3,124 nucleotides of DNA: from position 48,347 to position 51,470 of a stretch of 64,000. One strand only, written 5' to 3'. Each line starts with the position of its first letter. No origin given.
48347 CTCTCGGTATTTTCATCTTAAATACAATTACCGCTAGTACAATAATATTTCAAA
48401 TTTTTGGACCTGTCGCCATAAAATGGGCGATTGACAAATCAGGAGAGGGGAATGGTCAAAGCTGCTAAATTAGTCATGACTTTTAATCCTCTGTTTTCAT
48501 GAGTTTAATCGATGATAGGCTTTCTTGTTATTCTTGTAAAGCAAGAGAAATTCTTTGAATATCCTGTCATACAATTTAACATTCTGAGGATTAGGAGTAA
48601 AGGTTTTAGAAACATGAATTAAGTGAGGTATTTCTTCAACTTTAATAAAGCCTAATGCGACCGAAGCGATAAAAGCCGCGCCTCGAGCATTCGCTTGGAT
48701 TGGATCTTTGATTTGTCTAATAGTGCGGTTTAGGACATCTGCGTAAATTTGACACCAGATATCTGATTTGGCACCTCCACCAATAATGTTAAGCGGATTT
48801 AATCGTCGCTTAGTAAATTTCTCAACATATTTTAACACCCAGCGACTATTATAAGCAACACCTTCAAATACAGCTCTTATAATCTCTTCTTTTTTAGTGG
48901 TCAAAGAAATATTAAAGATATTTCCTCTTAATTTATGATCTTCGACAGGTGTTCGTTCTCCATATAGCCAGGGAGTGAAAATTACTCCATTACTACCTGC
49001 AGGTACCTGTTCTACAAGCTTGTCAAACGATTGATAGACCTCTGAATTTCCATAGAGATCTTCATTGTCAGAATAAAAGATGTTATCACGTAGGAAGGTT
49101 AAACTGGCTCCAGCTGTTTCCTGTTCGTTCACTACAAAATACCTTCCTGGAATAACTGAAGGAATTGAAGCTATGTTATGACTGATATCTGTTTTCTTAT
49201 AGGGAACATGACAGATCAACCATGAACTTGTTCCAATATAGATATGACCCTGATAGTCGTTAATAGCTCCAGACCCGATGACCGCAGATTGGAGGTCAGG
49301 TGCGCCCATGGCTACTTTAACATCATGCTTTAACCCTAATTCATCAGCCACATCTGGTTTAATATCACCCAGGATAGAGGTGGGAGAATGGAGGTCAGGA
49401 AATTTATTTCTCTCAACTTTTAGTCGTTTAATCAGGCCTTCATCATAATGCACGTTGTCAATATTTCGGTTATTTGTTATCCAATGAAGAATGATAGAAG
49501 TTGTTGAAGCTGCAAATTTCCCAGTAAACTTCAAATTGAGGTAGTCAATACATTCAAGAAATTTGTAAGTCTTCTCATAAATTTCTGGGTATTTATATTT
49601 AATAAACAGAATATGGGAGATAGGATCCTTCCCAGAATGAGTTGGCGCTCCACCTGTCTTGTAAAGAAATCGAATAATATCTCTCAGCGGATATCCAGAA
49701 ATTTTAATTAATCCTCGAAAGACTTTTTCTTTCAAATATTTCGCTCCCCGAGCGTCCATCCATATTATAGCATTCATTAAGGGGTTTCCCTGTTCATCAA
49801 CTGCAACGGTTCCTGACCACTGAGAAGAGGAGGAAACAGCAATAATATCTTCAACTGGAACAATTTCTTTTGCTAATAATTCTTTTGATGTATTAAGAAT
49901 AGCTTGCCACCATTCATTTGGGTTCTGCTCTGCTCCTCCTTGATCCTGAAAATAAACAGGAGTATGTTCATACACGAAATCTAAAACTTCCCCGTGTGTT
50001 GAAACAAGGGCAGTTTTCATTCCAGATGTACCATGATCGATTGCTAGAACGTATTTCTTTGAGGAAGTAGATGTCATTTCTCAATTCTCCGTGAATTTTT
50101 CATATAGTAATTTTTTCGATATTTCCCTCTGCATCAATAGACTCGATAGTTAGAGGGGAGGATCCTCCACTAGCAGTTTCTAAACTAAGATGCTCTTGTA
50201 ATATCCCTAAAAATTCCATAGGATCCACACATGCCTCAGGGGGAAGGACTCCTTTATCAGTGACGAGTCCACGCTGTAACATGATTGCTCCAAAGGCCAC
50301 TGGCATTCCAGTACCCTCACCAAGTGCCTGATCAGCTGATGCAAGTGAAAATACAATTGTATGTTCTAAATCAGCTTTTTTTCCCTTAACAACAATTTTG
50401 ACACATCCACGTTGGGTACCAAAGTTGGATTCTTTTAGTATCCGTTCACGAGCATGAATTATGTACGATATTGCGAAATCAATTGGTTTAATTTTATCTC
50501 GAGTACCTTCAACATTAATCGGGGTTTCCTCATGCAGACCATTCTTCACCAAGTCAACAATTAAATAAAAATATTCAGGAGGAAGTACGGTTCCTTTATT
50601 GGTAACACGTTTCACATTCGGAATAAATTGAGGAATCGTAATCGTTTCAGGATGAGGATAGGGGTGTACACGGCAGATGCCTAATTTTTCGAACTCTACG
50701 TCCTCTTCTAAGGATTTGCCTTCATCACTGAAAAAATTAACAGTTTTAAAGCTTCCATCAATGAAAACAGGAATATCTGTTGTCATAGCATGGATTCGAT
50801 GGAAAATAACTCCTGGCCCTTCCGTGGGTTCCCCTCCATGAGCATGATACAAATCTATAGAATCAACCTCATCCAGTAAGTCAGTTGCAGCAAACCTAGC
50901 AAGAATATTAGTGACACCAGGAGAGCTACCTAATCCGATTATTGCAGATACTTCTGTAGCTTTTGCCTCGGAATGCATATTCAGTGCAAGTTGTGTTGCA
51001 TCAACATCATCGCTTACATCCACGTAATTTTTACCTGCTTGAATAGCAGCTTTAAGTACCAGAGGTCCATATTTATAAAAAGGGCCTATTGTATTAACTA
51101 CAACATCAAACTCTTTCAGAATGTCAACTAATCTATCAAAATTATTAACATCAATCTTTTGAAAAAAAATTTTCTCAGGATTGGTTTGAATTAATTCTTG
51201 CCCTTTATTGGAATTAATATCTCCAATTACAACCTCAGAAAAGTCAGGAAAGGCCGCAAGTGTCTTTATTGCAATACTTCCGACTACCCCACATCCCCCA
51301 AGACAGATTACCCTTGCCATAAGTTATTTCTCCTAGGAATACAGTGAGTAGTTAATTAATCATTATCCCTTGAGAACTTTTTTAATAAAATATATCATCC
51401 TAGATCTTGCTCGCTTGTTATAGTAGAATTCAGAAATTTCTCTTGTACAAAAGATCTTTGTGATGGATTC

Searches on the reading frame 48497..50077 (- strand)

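Call 3: search_protein_families(library=pfam, proteins=[window:48497-50077:-], max_evalue=0.01)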
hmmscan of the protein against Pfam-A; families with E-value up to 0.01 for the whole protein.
window:48497-50077:- (526 aa): 2 families
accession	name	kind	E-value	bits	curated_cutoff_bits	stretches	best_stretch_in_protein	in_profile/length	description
PF00370.27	FGGY_N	-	6.2e-41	141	28.8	1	9-268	1-245/245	FGGY family of carbohydrate kinases, N-terminal domain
PF02782.22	FGGY_C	-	4.3e-27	95.6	27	1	280-474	4-197/198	FGGY family of carbohydrate kinases, C-terminal domain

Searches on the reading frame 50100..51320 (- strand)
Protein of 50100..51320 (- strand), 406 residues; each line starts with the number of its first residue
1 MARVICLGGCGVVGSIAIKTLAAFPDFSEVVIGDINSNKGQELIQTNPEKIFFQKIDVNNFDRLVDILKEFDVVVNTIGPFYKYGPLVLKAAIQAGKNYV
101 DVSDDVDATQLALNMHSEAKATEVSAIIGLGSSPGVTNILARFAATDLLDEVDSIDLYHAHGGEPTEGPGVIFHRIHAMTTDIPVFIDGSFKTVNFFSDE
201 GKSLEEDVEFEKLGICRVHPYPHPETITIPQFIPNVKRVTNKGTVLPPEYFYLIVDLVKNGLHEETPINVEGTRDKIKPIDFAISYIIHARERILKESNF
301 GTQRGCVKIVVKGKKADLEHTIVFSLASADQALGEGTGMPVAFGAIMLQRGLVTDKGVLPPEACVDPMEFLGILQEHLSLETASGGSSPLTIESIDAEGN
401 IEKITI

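Call 24: search_protein_families(library=pfam, proteins=[window:50100-51320:-], max_evalue=0.001)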
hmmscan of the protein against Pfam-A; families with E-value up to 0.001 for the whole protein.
window:50100-51320:- (406 aa): 4 families
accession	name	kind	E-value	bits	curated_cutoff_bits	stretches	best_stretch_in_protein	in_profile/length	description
PF03435.24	Sacchrp_dh_NADP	-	5.1e-17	62.8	25.1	1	4-126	1-128/129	Saccharopine dehydrogenase NADP binding domain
PF16653.10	Sacchrp_dh_C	-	1.2e-08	35.8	31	1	176-377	57-263/265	Saccharopine dehydrogenase C-terminal domain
PF01073.25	3Beta_HSD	-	0.00012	21.6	22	1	6-78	2-74/280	3-beta hydroxysteroid dehydrogenase/isomerase family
PF01118.30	Semialdhyde_dh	-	0.00061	20.6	26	0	4-109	2-103/121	Semialdehyde dehydrogenase, NAD binding domain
